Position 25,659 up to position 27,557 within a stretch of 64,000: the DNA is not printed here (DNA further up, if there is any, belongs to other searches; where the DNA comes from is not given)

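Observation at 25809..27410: Pilin-like globular-domain motif embedded mid-protein in a membrane-anchored, Ca-repeat surface protein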

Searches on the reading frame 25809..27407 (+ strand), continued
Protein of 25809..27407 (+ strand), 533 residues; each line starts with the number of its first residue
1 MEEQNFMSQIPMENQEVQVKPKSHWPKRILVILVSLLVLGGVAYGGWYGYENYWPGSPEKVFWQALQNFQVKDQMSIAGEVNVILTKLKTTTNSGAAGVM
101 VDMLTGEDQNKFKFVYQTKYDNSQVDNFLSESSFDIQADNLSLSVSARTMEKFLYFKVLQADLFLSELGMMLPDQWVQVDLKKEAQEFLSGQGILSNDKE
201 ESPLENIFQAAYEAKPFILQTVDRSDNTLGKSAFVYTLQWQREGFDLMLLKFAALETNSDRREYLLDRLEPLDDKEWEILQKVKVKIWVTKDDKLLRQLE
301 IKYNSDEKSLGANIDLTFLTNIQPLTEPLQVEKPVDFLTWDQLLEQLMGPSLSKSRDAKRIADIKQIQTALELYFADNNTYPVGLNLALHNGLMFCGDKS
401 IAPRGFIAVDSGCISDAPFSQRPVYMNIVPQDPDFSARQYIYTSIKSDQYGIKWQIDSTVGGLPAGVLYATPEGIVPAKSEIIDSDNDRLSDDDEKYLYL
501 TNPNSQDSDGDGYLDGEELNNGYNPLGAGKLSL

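Call 39: search_protein_families(library=pfam, alignment_id=A4, max_evalue=0.01)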
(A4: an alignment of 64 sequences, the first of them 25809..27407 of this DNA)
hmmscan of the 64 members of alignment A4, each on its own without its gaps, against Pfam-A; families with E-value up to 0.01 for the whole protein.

A. member 1, window:25809-27407:+ (533 aa): 1 family
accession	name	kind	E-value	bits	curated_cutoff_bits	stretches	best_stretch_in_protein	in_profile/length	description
PF18884.5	TSP3_bac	-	1.2e-05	25.4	25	1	507-526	1-20/22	Bacterial TSP3 repeat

B. families by the number of members that match (of 64 scanned): 26 families (the first 25 are shown)
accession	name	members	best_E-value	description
PF18884.5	TSP3_bac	26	1.7e-14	Bacterial TSP3 repeat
PF08334.16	T2SSG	10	1.2e-09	Type II secretion system (T2SS), protein G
PF20316.5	DUF6612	7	1.5e-05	Family of unknown function (DUF6612)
PF13240.11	Zn_Ribbon_1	3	6.6e-05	zinc-ribbon domain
PF12389.13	Peptidase_M73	1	5.4e-05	Camelysin metallo-endopeptidase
PF12653.12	DUF3785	1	0.00017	Protein of unknown function (DUF3785)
PF14283.11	CD1107-like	1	0.00034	Mobile element protein CD1107-like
PF16653.10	Sacchrp_dh_C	1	0.00041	Saccharopine dehydrogenase C-terminal domain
PF12773.13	DZR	1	0.00055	Double zinc ribbon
PF05454.16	DAG1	1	0.00077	Dystroglycan (Dystrophin-associated glycoprotein 1)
PF13786.12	DUF4179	1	0.00092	Domain of unknown function (DUF4179)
PF11271.13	PorA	1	0.0011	Porin PorA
PF07596.16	SBP_bac_10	1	0.0013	Protein of unknown function (DUF1559)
PF17093.10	PBP_N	1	0.0015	Penicillin-binding protein N-terminus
PF16732.10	ComP_DUS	1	0.0016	Type IV minor pilin ComP, DNA uptake sequence receptor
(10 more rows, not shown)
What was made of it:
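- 27258..27386 (+): C-terminal Ca-binding TSP3 region, aa 484-526. It has a degenerate repeat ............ followed by the canonical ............. 26 of 64 relatives carry TSP3_bac (call 39).
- On Bacterial TSP3 Ca-binding repeat (PF18884): 26 of 64 relatives match, best E 1.7e-14 (call 39).
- Some relatives have longer cytoplasmic N-termini, zinc ribbons (3 of 64) or a DUF4179 hit (call 39).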

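Call 40: search_solved_structures(query=A4, max_evalue=10, show_alignments=0)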
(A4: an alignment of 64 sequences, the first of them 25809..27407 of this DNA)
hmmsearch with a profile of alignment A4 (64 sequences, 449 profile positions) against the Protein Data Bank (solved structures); distinct sequences matched with E-value up to 10: 10.
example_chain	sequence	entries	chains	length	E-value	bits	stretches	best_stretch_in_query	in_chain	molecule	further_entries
5xjg_B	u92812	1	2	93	0.039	16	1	127-183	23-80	Nucleus-vacuole junction protein 1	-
6ncl_a0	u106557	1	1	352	0.26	13.3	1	57-129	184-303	P14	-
8skx_A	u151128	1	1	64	0.37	12.8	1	1-42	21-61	Miniprotein HHH_rd4_0518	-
5c65_A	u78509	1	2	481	1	11.3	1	72-110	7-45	Solute carrier family 2, facilitated glucose transporter member 3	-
6qdj_A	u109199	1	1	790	1.1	11.3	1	176-231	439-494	Myosin-4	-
9h6s_A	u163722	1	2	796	1.1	11.3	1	176-231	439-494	Myosin-4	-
4zw9_A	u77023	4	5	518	2.2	10.3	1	71-107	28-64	Solute carrier family 2, facilitated glucose transporter member 3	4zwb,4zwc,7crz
7coy_aI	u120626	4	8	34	2.7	10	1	79-95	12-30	Photosystem I protein Psa27 | Psa27 protein | Photosystem I protein PsaI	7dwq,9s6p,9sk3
7sps_A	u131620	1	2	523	2.9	9.9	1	71-107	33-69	Solute carrier family 2, facilitated glucose transporter member 3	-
7spt_A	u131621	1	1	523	2.9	9.9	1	71-107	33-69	Solute carrier family 2, facilitated glucose transporter member 3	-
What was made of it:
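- On LppX_LprAFG / LolA-like lipid and lipoprotein carriers: A profile search of PDB sequences found nothing (call 40).
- Tried and rejected: A profile of the whole family against PDB sequences found nothing for the N-domain (call 40).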

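Call 47: list_cluster_members(proteins=[window:25809-27407:+, P0001, P0011, P0051, P0006, P0007, P0012])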
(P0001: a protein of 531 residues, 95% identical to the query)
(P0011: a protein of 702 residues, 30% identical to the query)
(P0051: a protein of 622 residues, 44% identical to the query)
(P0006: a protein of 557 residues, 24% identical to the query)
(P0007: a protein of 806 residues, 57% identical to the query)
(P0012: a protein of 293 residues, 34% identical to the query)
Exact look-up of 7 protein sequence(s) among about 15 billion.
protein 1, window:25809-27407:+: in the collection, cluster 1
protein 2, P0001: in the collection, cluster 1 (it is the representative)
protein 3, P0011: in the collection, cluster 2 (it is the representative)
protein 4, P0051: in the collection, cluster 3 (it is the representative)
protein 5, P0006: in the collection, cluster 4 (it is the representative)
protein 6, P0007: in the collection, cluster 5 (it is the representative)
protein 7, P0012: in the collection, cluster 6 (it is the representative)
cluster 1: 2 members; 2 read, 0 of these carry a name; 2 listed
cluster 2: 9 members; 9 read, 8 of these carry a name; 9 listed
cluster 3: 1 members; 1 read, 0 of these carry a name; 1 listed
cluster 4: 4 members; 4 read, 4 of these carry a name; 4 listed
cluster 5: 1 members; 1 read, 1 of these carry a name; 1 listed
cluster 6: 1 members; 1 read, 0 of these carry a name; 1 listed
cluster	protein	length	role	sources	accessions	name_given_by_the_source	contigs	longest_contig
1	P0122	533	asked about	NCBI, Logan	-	-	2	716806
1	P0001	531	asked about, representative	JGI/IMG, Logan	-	-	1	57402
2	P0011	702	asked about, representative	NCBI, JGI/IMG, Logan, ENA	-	hypothetical protein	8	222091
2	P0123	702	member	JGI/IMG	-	hypothetical protein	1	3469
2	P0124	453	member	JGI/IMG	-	hypothetical protein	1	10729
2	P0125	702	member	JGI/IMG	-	hypothetical protein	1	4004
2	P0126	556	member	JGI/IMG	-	hypothetical protein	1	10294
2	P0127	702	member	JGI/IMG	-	hypothetical protein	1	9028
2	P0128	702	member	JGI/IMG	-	hypothetical protein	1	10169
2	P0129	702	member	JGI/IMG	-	hypothetical protein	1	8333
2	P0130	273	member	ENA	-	-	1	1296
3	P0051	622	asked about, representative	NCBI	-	-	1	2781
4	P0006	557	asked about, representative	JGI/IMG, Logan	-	hypothetical protein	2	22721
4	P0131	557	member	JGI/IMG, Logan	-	hypothetical protein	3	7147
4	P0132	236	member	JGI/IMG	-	hypothetical protein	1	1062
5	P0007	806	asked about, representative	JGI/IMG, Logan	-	hypothetical protein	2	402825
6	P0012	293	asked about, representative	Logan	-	-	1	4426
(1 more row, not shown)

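Call 49: find_related_loci(query=A1, collection=genome_contigs, flank=4000)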
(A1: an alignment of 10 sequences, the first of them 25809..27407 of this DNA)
Query A1 (533 aa) in genome_contigs; peptide patterns used: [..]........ (x = any residue, [..] = any of these).
357 stretches matched a pattern; 325 encode a relative of the query (tblastn E <= 1e-3); the best 80 are kept; 80 distinct loci.
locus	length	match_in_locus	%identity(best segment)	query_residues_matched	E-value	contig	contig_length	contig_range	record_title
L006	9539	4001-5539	26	23-531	4e-36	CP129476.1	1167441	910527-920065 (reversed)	MAG: Patescibacteria group bacterium isolate cMAG.20 chromosome, complete genome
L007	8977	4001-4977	45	354-475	4e-23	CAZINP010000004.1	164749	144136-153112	MAG TPA_asm: uncultured Gammaproteobacteria bacterium isolate binchicken_co27_465 genome assembly, contig: NODE_114_leng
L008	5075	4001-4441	40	316-475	2e-22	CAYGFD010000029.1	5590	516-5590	MAG TPA_asm: uncultured Gammaproteobacteria bacterium isolate ERP113451_co1_458 genome assembly, contig: NODE_20078_leng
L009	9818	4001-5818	41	353-475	7e-20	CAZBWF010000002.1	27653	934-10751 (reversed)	MAG TPA_asm: uncultured Gammaproteobacteria bacterium isolate binchicken_co38_513 genome assembly, contig: NODE_3558_len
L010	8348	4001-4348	39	348-475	8e-20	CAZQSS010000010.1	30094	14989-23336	MAG TPA_asm: uncultured Gammaproteobacteria bacterium isolate binchicken_co248_149 genome assembly, contig: NODE_1298_le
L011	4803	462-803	40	348-475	4e-19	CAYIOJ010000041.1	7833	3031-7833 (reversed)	MAG TPA_asm: uncultured Gammaproteobacteria bacterium isolate ERP119705_co24_904 genome assembly, contig: NODE_14367_len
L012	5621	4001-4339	44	354-475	5e-19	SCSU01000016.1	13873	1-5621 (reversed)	MAG: Patescibacteria group bacterium isolate FW215_bin.7 FW215_bin.7-27355, whole genome shotgun sequence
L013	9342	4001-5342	41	353-475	1e-18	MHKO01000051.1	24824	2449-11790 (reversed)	MAG: Candidatus Komeilibacteria bacterium RIFCSPLOWO2_02_FULL_48_11 rifcsplowo2_02_scaffold_7142, whole genome shotgun s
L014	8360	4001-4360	40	348-476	2e-18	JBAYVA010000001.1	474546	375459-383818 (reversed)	MAG: Candidatus Magasanikiibacteriota bacterium isolate SO_2016_LW3_49 scaffold00008_LW162_2016, whole genome shotgun se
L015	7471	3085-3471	38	353-488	2e-18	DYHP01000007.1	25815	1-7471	MAG TPA_asm: Candidatus Methylomirabilis sp. isolate DR5_44_9 Afr_mines_DR5_230_length_25815_cov_3_881638, whole genome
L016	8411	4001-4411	37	353-478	3e-18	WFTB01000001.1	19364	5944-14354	MAG: Patescibacteria group bacterium isolate S139_113 k151_102926, whole genome shotgun sequence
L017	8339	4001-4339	39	348-476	4e-18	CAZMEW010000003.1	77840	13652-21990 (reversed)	MAG TPA_asm: uncultured Gammaproteobacteria bacterium isolate SRP278252_co2_113 genome assembly, contig: NODE_472_length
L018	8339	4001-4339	41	348-475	1e-17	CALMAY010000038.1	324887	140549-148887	MAG TPA_asm: uncultured bacterium isolate SRR5676436_bin.40_CONCOCT_v1.1_MAG genome assembly, contig: ERZ724522.3, whole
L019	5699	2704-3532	35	354-489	9e-18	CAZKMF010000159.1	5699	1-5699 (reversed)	MAG TPA_asm: uncultured Gammaproteobacteria bacterium isolate SRP135725_co2_84 genome assembly, contig: k141_3921485, wh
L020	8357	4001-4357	38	354-475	1e-17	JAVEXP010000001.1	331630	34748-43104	MAG: Patescibacteria group bacterium isolate BF4_175 NODE_29_length_331630_cov_8.884239_Biofilm4, whole genome shotgun s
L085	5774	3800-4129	37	353-476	9e-14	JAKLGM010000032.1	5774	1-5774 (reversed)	MAG: Patescibacteria group bacterium isolate RA.bin4 RA.bin4_32, whole genome shotgun sequence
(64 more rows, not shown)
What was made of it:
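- The locus titles (call 49).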

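Call 65: find_encoding_contigs(protein=P0004, flank=4000, max_places=1)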
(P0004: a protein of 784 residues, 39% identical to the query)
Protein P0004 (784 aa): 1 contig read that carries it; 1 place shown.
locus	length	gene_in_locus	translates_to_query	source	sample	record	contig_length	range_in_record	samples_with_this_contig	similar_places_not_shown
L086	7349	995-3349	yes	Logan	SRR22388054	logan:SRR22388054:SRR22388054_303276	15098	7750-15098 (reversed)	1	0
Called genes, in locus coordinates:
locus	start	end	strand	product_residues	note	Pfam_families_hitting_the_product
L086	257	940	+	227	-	-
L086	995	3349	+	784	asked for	PF18884:TSP3_bac (faint), PF08334:T2SSG (faint)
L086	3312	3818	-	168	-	PF02367:TsaE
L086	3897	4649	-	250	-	PF04402:SIMPL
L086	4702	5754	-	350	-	PF00814:TsaD, PF22521:HypF_C_2 (weak)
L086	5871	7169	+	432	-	PF16655:PhoD_N (faint), PF00041:fn3 (faint), PF25788:Ig_Rha78A_N (faint), PF23376:Fn3_VIN3 (faint), PF25059:FN3_DSCAM-DSCAML_C (faint), PF16656:Pur_ac_phosph_N (weak)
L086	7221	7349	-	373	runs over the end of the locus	PF00089:Trypsin, PF10459:Peptidase_S46 (faint), PF13365:Trypsin_2, PF13180:PDZ_2, PF00595:PDZ, PF17820:PDZ_6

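Call 66: find_encoding_contigs(protein=P0009, flank=4000, max_places=1)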
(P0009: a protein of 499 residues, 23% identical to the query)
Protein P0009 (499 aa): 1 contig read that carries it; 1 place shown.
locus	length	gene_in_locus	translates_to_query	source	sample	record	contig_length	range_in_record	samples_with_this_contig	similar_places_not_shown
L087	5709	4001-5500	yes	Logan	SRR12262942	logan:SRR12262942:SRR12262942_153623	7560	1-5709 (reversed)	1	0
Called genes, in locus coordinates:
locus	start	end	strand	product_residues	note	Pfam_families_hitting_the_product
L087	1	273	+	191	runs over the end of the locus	PF01997:Translin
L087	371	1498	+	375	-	PF08245:Mur_ligase_M, PF02875:Mur_ligase_C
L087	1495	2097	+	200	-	PF03703:bPH_2 (weak)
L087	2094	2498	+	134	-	PF04977:DivIC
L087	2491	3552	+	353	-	PF13623:SurA_N_2, PF13624:SurA_N_3, PF13616:Rotamase_3, PF13145:Rotamase_2 (weak), PF00639:Rotamase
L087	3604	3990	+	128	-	-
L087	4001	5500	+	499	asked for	-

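Call 75: find_encoding_contigs(protein=window:25809-27407:+, flank=1000, max_places=2)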
Protein window:25809-27407:+ (533 aa): 2 contigs read that carry it; 2 places shown.
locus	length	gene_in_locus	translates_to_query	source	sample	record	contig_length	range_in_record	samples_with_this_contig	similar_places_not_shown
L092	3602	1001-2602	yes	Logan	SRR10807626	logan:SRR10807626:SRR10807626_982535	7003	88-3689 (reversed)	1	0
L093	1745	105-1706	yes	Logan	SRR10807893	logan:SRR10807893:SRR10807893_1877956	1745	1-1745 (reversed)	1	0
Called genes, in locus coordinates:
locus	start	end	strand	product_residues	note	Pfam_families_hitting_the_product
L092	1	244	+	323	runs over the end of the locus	PF02615:Ldh_2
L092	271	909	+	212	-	PF02834:LigT_PEase (faint)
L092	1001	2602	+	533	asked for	PF18884:TSP3_bac (faint)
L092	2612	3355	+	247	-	PF02463:SMC_N (faint), PF13175:AAA_15 (faint), PF13476:AAA_23 (faint), PF00005:ABC_tran, PF13304:AAA_21 (faint)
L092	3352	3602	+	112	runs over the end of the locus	?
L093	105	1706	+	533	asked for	PF18884:TSP3_bac (faint)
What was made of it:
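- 25809..27410 (+): Complete gene, 533 aa. Domain order: cytoplasmic tail, TM anchor, LprG/LolA-like domain, leaderless pilin head, TSP3 tail. The exact protein is seen in independent assemblies (calls 47, 75).
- The identical protein appears in three independent assemblies (calls 47, 75).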
